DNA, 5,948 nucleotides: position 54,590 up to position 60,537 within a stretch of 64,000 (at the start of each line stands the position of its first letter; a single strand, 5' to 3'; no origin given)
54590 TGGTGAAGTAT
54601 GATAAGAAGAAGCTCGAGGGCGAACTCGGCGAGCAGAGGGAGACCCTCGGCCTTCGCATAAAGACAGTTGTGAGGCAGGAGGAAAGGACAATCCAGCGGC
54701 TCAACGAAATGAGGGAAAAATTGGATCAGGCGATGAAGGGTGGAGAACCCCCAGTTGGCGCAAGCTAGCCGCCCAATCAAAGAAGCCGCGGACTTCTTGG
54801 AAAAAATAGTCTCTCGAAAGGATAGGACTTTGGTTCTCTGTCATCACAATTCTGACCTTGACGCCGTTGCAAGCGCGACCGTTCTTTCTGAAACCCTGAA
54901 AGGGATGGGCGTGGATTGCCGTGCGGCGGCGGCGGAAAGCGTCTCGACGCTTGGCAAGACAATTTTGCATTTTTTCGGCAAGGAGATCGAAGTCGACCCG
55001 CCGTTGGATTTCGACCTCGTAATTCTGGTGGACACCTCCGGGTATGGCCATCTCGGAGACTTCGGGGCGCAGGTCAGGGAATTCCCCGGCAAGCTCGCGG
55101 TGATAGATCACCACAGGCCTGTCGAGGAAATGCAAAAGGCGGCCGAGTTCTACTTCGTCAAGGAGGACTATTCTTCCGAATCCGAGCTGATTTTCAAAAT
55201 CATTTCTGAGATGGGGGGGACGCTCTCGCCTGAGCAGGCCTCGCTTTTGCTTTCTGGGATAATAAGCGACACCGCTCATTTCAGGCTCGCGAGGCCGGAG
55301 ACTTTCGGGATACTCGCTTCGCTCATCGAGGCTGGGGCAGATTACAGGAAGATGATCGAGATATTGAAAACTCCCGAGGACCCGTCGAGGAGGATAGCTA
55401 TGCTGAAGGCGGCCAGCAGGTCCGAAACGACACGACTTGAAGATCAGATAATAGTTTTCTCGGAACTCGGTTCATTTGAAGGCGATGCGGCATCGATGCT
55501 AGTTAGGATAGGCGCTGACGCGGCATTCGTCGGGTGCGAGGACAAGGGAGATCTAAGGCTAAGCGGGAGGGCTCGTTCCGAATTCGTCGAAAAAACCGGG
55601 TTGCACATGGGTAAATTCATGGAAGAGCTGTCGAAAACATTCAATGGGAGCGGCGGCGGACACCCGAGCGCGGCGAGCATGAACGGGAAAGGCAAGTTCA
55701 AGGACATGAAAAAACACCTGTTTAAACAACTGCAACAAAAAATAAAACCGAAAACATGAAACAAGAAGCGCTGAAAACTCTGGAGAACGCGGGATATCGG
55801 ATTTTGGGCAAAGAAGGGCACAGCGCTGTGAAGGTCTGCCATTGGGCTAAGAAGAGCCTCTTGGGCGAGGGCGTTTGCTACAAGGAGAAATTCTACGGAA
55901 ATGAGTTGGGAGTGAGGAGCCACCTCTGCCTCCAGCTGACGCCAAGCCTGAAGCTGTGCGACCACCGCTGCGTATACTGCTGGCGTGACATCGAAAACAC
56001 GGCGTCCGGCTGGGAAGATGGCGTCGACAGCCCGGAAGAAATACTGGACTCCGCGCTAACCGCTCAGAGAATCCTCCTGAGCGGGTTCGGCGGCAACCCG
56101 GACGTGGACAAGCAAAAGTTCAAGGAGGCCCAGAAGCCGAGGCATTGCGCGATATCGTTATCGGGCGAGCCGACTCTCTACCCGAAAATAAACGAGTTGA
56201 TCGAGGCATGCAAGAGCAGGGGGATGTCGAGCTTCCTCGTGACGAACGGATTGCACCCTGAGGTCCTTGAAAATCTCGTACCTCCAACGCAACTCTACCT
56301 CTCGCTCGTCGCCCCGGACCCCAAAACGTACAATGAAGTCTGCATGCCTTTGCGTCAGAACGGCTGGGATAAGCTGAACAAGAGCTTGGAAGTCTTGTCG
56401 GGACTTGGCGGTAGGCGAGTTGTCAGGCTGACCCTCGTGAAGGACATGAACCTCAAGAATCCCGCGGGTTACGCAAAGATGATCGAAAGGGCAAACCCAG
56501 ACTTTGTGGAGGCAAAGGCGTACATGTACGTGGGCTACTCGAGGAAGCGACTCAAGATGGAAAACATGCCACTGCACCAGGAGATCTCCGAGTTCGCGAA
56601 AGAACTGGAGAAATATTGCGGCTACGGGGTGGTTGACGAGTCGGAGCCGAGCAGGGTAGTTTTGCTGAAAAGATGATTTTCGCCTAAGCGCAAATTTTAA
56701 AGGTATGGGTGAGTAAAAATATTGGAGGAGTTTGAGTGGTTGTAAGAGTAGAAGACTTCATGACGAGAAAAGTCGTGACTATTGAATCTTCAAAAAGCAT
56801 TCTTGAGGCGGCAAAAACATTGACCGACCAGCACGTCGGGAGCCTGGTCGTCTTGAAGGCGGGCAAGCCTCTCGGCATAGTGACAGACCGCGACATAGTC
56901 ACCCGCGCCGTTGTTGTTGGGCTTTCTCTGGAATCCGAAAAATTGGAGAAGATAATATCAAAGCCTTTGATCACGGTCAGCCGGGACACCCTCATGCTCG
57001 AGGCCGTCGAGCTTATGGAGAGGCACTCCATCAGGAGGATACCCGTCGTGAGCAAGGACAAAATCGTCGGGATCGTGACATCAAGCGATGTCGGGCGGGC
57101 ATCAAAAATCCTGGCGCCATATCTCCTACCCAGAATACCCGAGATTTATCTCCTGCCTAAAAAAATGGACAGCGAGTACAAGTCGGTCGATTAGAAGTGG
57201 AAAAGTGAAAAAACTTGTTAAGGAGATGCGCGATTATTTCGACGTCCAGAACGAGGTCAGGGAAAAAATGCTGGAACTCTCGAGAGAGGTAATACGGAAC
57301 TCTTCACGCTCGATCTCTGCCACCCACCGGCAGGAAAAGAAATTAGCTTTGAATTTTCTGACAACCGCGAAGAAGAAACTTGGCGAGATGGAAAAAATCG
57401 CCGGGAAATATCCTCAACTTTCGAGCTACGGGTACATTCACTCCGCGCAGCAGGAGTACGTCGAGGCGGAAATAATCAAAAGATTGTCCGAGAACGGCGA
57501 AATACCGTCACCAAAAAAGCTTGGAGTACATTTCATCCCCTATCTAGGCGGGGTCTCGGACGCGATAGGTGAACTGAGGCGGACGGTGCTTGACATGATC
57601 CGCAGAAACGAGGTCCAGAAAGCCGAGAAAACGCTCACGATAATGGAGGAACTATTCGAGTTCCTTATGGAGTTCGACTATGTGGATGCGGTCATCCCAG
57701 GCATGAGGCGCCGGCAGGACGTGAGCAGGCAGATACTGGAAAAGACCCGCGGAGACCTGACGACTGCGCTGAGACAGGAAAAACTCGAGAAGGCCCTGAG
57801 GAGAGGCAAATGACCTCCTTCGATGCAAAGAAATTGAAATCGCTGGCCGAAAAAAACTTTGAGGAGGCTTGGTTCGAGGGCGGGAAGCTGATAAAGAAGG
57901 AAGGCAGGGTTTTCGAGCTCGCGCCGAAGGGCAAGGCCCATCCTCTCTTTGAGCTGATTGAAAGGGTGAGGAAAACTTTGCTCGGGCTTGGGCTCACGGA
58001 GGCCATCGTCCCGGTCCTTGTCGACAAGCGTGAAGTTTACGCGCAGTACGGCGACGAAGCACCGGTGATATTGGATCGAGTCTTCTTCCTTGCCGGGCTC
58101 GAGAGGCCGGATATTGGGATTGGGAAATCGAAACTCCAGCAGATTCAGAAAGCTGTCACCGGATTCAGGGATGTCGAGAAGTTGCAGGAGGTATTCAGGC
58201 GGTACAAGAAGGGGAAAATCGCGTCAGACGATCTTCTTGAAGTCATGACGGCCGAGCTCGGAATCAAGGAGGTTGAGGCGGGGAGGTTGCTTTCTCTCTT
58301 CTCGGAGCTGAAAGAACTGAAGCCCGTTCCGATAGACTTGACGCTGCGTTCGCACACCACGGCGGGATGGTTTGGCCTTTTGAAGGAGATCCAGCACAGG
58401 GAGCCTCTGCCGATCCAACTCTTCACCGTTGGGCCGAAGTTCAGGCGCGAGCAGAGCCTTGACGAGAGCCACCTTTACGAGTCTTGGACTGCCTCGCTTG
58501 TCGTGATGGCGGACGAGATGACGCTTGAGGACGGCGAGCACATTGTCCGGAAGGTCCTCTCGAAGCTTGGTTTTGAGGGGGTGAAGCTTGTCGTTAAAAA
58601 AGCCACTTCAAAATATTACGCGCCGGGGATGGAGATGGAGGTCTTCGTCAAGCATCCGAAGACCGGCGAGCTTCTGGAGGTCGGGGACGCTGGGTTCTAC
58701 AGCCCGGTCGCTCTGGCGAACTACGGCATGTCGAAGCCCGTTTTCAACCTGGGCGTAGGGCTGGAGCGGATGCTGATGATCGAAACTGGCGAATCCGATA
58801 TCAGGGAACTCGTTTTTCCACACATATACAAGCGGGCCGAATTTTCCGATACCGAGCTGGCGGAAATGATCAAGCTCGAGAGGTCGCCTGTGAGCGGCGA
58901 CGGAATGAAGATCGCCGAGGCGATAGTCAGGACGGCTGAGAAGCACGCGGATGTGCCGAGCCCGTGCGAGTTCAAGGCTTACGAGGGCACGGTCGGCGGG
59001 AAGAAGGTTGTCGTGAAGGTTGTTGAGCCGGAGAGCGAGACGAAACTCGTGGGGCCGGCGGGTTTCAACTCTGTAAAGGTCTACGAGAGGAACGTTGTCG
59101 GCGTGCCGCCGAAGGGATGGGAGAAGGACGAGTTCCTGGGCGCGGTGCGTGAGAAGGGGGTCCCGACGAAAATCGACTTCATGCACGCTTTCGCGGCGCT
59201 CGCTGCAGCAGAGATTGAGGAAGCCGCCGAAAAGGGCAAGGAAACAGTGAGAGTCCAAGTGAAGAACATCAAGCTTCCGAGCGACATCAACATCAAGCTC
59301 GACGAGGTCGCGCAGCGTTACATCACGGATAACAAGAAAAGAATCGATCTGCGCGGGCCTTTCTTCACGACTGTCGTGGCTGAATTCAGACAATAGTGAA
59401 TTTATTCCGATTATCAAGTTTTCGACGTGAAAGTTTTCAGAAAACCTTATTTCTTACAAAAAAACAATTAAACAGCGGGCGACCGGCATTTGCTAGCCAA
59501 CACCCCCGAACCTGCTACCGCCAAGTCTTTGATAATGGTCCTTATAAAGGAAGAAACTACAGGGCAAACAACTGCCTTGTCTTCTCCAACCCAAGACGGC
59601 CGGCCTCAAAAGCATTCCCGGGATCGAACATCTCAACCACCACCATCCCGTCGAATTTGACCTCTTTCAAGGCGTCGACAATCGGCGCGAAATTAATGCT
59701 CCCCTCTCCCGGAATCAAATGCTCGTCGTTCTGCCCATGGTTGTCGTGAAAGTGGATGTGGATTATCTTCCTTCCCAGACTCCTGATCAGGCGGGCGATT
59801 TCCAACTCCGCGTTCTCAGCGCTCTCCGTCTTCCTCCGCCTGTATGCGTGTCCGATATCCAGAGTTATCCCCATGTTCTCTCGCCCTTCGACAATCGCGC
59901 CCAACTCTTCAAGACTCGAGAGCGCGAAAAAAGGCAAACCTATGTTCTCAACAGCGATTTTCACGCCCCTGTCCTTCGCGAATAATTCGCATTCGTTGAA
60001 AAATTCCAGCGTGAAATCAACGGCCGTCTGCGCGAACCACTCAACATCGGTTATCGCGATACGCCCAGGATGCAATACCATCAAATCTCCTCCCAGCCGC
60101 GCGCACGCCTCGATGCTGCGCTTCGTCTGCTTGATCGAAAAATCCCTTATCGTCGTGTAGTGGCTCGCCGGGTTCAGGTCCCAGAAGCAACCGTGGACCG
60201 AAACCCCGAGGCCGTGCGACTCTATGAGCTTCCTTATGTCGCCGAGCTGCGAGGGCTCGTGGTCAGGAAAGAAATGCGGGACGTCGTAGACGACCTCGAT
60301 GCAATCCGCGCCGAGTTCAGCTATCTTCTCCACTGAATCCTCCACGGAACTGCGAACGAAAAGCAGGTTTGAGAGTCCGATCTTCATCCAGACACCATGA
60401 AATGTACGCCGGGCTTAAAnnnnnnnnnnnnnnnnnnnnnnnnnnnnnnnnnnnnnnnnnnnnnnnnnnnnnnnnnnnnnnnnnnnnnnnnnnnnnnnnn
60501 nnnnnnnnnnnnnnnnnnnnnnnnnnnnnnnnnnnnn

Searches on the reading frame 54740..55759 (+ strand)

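Call 75: search_protein_families(library=pfam, proteins=[window:54740-55759:+], max_evalue=0.001)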
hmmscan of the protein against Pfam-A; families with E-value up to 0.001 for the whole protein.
window:54740-55759:+ (339 aa): 2 families
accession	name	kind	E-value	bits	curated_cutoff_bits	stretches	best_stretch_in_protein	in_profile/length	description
PF01368.27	DHH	-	3.4e-15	56.8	28.1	1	30-174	2-125/125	DHH family, N-terminal domain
PF02272.25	DHHA1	-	3.3e-09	37.6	25.9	1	256-333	27-98/102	DHHA1 domain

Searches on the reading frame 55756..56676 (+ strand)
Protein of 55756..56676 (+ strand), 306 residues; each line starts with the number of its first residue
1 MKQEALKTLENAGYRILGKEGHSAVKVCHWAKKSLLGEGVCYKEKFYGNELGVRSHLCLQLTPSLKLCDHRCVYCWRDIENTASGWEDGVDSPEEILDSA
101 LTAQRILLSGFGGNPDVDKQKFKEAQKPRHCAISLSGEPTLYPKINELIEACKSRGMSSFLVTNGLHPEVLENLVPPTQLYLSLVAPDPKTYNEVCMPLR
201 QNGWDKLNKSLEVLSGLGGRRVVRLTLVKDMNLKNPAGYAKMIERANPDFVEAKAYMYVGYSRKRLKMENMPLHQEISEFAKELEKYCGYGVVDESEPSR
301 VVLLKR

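Call 75: search_protein_families(library=pfam, proteins=[window:55756-56676:+], max_evalue=0.001)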
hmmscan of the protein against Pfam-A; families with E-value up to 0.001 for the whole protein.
window:55756-56676:+ (306 aa): 2 families
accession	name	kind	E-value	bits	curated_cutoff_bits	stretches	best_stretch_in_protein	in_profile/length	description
PF08608.17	Wyosine_form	-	1.9e-27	95.8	22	1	245-306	1-63/63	Wyosine base formation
PF04055.27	Radical_SAM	-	1.4e-14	55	29.5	1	68-234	7-157/166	Radical SAM superfamily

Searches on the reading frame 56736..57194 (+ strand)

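Call 75: search_protein_families(library=pfam, proteins=[window:56736-57194:+], max_evalue=0.001)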
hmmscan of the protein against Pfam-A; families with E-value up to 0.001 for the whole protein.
window:56736-57194:+ (152 aa): 1 family
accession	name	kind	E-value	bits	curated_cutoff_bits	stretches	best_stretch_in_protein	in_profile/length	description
PF00571.33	CBS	-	6.7e-28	97.2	24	2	72-119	3-51/57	CBS domain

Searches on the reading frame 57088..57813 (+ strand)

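Call 75: search_protein_families(library=pfam, proteins=[window:57088-57813:+], max_evalue=0.001)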
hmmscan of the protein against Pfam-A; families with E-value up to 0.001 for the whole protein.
window:57088-57813:+ (241 aa): 1 family
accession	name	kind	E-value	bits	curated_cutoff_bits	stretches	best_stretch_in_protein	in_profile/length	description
PF01997.21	Translin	-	4.9e-08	33.6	25.9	1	57-219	2-193/205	Translin family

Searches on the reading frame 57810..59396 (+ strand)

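Call 75: search_protein_families(library=pfam, proteins=[window:57810-59396:+], max_evalue=0.001)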
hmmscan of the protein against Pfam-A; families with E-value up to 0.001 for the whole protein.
window:57810-59396:+ (528 aa): 4 families
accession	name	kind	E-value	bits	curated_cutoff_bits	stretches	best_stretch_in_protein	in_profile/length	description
PF01409.25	tRNA-synt_2d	-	1.9e-36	126.3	19.8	1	122-337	23-238/246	tRNA synthetases class II core domain (F)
PF17759.6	tRNA_synthFbeta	-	1.2e-08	35.1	22.4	1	180-312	75-208/214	Phenylalanyl tRNA synthetase beta chain CLM domain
PF00587.30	tRNA-synt_2b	-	3e-05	24.6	29.3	1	177-303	11-146/179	tRNA synthetase class II core domain (G, H, P, S and T)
PF18006.6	SepRS_C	-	0.00037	20.9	26.9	1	420-453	1-29/31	O-phosphoseryl-tRNA synthetase C-terminal domain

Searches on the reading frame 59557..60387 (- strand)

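Call 75: search_protein_families(library=pfam, proteins=[window:59557-60387:-], max_evalue=0.001)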
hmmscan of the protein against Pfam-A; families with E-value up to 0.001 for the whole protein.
window:59557-60387:- (276 aa): 1 family
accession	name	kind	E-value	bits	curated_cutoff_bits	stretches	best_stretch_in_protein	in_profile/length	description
PF01261.30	AP_endonuc_2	-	7e-46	157.4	31.1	1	19-263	1-242/249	Xylose isomerase-like TIM barrel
